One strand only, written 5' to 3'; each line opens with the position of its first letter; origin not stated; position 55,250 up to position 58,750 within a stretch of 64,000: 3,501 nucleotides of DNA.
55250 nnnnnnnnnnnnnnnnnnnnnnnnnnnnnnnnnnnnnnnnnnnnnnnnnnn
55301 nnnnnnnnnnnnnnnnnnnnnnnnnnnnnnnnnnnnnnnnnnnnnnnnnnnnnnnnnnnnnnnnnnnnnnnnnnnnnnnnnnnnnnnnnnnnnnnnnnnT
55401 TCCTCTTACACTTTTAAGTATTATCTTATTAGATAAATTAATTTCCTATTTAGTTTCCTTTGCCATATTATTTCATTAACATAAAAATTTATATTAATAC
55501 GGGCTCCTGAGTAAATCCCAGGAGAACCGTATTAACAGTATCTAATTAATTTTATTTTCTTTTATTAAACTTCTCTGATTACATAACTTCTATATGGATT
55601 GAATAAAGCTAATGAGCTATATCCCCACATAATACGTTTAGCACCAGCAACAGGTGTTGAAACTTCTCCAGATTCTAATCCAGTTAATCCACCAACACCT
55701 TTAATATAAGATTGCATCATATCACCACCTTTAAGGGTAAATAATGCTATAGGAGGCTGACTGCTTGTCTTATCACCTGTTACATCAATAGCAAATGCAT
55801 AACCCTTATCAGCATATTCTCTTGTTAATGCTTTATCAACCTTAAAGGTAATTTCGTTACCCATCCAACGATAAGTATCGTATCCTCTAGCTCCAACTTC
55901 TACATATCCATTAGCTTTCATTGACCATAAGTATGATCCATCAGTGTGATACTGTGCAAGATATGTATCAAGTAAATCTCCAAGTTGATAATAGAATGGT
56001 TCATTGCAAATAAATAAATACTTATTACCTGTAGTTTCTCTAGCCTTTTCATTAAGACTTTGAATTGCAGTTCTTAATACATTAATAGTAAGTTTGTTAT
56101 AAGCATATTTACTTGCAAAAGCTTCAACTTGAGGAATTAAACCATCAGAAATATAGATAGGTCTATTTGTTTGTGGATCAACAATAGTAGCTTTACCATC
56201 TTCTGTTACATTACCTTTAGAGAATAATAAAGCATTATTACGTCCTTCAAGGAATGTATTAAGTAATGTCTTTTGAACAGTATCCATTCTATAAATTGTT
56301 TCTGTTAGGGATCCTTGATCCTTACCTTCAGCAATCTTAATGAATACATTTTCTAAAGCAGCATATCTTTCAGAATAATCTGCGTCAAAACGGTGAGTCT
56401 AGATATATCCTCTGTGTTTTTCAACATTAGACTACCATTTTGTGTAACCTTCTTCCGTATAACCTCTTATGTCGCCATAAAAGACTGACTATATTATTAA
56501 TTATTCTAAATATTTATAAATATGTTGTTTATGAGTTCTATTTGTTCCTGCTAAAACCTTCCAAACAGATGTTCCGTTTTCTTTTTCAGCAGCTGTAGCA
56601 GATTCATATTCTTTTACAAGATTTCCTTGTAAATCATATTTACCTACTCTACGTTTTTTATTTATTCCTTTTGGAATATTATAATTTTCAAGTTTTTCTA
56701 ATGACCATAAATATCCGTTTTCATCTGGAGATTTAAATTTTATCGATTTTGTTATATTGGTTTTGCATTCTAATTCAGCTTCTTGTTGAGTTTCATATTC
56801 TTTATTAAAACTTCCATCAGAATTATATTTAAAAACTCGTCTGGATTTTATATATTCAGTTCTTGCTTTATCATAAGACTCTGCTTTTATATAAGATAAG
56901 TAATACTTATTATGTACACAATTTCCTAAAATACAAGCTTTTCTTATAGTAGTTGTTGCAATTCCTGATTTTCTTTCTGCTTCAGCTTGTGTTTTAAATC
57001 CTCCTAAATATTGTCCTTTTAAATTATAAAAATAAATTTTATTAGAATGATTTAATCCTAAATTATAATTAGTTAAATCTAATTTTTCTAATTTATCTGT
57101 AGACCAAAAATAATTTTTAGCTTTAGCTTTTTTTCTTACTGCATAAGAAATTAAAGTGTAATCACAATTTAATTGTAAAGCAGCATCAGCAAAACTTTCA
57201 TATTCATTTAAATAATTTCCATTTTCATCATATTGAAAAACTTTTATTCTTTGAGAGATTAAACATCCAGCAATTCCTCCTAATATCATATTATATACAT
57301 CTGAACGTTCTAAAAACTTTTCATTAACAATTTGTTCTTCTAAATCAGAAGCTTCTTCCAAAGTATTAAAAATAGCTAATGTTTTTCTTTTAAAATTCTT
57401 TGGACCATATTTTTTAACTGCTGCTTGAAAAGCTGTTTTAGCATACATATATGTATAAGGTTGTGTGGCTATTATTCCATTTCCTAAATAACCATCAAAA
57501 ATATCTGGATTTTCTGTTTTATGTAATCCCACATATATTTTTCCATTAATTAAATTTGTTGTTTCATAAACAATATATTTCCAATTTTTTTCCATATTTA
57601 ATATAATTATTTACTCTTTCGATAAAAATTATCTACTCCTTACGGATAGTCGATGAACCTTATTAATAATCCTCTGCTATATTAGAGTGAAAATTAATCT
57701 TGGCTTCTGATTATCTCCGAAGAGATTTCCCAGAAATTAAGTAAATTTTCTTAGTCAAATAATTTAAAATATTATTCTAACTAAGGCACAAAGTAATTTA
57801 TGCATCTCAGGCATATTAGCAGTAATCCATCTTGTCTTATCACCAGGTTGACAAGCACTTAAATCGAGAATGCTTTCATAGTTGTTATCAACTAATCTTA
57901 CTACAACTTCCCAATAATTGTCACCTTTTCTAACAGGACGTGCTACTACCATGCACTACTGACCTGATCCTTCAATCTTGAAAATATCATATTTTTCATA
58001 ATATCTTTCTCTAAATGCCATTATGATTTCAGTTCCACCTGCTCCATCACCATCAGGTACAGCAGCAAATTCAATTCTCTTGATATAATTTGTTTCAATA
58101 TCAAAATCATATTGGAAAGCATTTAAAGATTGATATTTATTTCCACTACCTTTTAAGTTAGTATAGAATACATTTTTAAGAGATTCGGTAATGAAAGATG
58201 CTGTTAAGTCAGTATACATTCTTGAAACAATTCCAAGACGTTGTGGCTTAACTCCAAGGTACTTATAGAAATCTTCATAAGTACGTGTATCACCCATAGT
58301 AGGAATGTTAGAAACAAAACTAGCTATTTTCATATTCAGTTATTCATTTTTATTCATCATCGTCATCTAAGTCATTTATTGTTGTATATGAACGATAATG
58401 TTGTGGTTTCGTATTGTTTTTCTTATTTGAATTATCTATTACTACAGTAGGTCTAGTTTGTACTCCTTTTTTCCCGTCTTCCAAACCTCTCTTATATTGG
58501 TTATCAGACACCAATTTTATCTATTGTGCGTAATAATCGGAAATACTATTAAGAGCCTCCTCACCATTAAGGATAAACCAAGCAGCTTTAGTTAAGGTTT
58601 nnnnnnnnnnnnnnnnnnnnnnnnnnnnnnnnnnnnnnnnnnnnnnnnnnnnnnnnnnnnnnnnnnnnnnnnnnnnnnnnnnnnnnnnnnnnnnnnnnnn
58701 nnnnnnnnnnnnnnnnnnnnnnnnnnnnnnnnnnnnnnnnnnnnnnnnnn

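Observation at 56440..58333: Putative major capsid gene split by a group I intron that carries a GIY-YIG homing endonuclease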

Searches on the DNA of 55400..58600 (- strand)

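Call 3: search_rna_families(source=window, start=55400, end=58600, threshold=evalue, max_evalue=10, show_alignments=4)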
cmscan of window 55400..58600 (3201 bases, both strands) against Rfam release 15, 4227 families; matches with E-value up to 10: 3.
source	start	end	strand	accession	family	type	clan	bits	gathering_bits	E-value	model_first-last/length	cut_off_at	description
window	56657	56681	+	RF01328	CRISPR-DR17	Gene; CRISPR;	CL00014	18.9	42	5.3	1-25/25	no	CRISPR RNA direct repeat element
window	57293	57366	-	RF00591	SNORD77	Gene; snRNA; snoRNA; CD-box;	CL00070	18.8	35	8.9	1-68/68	no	Small nucleolar RNA SNORD77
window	55455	55484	-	RF03156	L31-Firmicutes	Cis-reg; leader;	CL00118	16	33.3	5.4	1-32/32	no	L31-Firmicutes ribosomal protein leader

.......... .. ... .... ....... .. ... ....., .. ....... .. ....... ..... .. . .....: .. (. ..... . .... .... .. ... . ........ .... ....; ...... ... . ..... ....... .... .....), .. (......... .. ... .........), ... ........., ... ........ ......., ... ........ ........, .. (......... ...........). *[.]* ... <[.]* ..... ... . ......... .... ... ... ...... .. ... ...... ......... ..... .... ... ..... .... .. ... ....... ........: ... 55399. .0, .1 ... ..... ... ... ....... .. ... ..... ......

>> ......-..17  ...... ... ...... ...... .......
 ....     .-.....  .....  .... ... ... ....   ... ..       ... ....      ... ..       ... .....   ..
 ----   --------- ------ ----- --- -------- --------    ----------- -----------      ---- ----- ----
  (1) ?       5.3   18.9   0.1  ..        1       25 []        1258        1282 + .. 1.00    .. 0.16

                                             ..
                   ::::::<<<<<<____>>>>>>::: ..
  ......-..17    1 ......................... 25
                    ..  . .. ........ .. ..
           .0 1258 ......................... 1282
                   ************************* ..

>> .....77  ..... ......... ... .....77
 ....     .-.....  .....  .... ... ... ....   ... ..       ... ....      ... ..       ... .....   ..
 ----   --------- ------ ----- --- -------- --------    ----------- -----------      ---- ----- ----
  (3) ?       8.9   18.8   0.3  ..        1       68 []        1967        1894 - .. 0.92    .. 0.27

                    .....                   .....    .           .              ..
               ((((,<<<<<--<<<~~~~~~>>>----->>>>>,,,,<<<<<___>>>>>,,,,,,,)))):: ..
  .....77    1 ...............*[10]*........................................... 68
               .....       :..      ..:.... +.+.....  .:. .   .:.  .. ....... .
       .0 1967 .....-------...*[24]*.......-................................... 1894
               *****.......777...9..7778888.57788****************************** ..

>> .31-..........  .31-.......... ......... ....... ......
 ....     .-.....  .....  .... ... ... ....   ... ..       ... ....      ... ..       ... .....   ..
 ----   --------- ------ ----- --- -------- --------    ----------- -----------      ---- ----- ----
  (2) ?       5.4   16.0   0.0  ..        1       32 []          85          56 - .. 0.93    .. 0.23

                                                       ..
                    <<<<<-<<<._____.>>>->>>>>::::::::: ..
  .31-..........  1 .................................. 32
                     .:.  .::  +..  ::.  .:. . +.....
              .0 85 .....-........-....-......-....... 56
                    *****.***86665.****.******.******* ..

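Call 7: search_rna_families(source=window, start=57590, end=57830, threshold=evalue, max_evalue=10, show_alignments=4)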
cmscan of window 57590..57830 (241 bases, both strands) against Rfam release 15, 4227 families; matches with E-value up to 10: 4.
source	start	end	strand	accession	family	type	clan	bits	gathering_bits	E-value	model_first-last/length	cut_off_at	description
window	57631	57805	-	RF00028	Intron_gpI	Intron;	-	40.5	50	2.6e-09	5-158/253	no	Group I catalytic intron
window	57662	57698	+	RF03138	S16-Flavobacteria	Cis-reg; leader;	-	21.7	35.7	3.9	1-35/35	no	S16-Flavobacteria ribosomal protein leader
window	57691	57771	+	RF00438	SNORA33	Gene; snRNA; snoRNA; HACA-box;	-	15.4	74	5.3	1-130/130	no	Small nucleolar RNA SNORA33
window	57663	57748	-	RF01693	Bacteroidales-1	Gene; sRNA;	-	11.9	60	7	1-179/179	no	Bacteroidales-1 6S-Bacteroidales RNA suggested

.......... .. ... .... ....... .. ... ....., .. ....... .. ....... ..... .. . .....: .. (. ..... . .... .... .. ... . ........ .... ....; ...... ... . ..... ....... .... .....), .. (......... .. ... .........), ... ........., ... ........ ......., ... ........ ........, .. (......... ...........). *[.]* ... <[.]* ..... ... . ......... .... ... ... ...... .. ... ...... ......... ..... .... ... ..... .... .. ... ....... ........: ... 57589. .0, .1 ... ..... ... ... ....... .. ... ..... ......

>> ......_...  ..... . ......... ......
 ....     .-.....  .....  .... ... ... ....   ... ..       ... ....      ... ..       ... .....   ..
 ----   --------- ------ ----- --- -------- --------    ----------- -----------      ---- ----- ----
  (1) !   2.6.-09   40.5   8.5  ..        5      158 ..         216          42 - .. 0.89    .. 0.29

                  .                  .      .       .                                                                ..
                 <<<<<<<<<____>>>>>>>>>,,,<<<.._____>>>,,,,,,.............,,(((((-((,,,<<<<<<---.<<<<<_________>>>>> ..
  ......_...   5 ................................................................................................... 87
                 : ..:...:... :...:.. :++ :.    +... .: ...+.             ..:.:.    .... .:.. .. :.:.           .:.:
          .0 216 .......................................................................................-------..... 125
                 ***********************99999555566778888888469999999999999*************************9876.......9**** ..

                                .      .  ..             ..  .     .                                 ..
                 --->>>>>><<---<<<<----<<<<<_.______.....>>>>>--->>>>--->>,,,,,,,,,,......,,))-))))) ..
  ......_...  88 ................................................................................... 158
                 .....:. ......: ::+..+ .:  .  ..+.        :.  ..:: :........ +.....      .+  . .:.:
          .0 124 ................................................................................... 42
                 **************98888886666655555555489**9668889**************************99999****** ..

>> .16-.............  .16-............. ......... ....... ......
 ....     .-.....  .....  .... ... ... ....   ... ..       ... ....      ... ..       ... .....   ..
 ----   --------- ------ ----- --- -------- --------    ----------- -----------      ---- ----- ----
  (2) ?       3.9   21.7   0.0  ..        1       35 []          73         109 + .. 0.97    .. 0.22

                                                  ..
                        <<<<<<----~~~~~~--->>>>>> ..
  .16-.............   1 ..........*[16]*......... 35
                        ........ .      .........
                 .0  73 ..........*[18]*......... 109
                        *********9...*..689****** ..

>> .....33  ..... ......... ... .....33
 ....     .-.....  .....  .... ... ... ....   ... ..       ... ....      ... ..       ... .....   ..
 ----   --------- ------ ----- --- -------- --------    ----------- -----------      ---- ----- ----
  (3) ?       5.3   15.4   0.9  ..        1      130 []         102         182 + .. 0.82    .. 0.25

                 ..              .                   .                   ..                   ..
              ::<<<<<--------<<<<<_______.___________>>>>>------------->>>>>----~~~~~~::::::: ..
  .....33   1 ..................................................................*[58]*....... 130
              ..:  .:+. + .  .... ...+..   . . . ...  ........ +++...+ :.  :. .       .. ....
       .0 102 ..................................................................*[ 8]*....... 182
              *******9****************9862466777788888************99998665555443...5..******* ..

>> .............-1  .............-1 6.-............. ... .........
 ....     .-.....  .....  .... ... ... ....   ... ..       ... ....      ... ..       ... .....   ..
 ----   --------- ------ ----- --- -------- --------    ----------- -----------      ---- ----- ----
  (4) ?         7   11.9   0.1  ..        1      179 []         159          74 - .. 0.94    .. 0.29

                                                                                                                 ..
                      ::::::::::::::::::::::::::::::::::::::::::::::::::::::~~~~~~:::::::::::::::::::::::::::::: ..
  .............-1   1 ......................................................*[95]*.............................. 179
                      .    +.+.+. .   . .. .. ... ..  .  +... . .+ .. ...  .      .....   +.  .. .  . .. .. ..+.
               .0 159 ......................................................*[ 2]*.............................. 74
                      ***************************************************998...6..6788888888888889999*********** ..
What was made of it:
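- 57800..58333 (-): MCP exon 1 (178 codons, MKIASF...MPEMH). It ends with the U (57800) that forms the U.G wobble in P1. The P1 pairing comes from the RF00028 alignment (call 7).
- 57786..57803 (-): P1. Exon GCAU (57803..57800) plus intron AAA (57799..57797) pair with the internal guide UUUGUGC (57792..57786). U57800.G57789 is the wobble pair at the 5' splice site. RF00028 alignment (call 7).
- Checked: RF00028 matches 57805..57631 at 40.5 bits (E 2.6e-9 for that 241-nt scan, call 7).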

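Call 9: search_rna_families(source=window, start=56380, end=56520, threshold=evalue, max_evalue=10, show_alignments=3)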
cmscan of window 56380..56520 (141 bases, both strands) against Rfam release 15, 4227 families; matches with E-value up to 10: 5.
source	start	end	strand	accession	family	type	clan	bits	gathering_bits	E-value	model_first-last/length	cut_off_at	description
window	56396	56432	-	RF01600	snoR25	Gene; snRNA; snoRNA; CD-box;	-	17.1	50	2.9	1-70/70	no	small nucleolar RNA snoR25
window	56385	56443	-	RF02285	TtnuCD8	Gene; snRNA; snoRNA; CD-box;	-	14.4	70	6.4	1-59/59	no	Tetrahymena snoRNA TtnuCD8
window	56465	56520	-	RF00028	Intron_gpI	Intron;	-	13.9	50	0.15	174-253/253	5'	Group I catalytic intron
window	56412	56485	-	RF02207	WT1-AS_5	Gene; lncRNA;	-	13.1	80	0.37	1-79/79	no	WT1 antisense RNA conserved region 5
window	56438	56487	-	RF01768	flavi_FSE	Cis-reg; frameshift_element;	-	10.7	43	2.6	1-62/62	no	ribosomal frameshift site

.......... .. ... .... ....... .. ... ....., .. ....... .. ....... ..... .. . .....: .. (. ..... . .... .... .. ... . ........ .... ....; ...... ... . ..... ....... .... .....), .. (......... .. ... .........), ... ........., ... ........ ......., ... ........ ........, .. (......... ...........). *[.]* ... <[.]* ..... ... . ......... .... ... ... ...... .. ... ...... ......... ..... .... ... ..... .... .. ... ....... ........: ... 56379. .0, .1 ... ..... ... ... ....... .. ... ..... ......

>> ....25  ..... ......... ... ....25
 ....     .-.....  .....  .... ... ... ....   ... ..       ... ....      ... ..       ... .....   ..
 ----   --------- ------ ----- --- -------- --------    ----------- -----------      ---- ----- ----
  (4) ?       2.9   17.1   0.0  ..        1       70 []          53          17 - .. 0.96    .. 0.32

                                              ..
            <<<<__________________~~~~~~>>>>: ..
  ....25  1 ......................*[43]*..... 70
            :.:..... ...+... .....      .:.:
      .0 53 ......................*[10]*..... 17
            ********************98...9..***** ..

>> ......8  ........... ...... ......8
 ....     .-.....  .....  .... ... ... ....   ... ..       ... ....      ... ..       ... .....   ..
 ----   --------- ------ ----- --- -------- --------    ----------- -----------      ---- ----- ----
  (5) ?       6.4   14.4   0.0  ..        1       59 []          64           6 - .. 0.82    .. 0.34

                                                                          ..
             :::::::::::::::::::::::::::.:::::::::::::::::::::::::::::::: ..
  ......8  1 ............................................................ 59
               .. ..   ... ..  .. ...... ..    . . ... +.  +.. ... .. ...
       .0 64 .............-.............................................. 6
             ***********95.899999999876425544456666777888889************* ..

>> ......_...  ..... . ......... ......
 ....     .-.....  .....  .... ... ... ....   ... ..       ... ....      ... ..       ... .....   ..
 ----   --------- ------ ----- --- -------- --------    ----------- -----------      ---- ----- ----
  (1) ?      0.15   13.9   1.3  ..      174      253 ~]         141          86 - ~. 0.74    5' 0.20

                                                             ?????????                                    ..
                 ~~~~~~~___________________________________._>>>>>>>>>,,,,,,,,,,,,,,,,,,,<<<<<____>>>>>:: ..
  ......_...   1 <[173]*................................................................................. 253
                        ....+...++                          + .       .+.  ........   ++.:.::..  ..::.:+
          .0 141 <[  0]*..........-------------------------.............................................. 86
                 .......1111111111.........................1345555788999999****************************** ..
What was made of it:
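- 56456..57799 (-): Group I intron, 1344 nt, IA-like (has P7.1 and P7.2). It starts AAAUUAC... and ends ...GUUAUACG; the terminal G (omega-G) is at 56456. RF00028 hits (calls 7, 9).
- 56464..56495 (-): S element and P7 3' strand (UAGUC, 56491..56487), and P9 hairpin with a GCGA loop (56483..56464). RF00028 3' hit (call 9).
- On Group I catalytic intron (Rfam RF00028): The halves scanned separately give 40.5 bits (model positions 5-158) and 13.9 bits (174-253) (calls 7, 9).
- Checked: It also matches the 3' part 56520..56465 weakly (13.9 bits, E 0.15, call 9).
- RF00028 matches the 5' half at 40.5 bits, E 2.6e-9 (call 7), and the 3' part at 13.9 bits (call 9). The window's copy is below Rfam's gathering score on either half (calls 7, 9).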
